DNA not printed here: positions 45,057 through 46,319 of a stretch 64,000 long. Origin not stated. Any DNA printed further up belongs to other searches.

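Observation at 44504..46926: Uncharacterised operon: SagB-type dehydrogenase, COG0731-like radical SAM, 156-aa unknown, YHS/TRASH membrane protein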

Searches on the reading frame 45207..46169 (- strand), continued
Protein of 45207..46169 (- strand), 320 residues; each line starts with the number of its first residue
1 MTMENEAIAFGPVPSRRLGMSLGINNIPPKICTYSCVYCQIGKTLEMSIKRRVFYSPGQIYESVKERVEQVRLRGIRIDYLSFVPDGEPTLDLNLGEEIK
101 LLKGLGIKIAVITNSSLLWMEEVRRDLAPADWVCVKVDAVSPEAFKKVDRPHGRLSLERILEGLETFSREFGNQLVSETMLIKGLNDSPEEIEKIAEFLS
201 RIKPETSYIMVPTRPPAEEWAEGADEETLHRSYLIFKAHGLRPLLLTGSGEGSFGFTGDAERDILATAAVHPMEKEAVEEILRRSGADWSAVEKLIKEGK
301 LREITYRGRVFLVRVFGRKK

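Call 58: find_encoding_contigs(protein=P0001, flank=1000, max_places=3)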
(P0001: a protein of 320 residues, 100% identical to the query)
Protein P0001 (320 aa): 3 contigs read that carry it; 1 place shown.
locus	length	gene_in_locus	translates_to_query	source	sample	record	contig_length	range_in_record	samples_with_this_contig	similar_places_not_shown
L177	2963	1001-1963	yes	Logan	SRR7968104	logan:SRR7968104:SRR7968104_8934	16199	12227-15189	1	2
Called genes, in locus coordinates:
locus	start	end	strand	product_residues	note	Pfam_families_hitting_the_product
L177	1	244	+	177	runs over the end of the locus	-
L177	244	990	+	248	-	PF00881:Nitroreductase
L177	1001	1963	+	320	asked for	PF04055:Radical_SAM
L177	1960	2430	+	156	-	PF07566:DUF1543 (faint)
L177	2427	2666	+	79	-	PF04945:YHS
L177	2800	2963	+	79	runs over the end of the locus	PF01037:AsnC_trans_reg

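Call 66: list_cluster_members(proteins=[P0001, P0125, P0121, P0003, P0004, P0129])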
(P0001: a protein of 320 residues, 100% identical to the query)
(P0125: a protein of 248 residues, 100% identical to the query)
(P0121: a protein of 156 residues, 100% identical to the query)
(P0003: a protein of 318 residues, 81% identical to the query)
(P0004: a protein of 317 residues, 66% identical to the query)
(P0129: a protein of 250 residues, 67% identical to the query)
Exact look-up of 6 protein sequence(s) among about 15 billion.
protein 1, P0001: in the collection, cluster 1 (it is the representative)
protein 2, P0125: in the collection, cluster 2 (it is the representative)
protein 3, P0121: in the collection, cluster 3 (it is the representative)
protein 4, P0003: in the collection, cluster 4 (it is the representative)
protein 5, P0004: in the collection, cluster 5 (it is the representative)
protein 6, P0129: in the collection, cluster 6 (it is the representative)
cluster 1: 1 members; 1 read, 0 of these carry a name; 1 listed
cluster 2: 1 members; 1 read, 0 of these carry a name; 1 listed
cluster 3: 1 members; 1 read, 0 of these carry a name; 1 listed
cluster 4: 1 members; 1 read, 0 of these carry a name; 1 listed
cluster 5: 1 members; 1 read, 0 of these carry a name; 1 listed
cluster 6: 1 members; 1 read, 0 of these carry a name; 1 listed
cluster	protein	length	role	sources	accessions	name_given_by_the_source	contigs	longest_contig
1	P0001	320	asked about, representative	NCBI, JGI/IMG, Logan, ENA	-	-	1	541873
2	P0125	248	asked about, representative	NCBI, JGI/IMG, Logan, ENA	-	-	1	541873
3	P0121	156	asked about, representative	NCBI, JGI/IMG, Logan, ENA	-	-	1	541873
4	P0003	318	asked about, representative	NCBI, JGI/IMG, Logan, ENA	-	-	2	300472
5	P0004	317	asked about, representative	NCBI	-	-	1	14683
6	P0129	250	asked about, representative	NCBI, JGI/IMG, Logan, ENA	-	-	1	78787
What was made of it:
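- Tried and rejected: Cluster look-up returned no source names (call 66).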
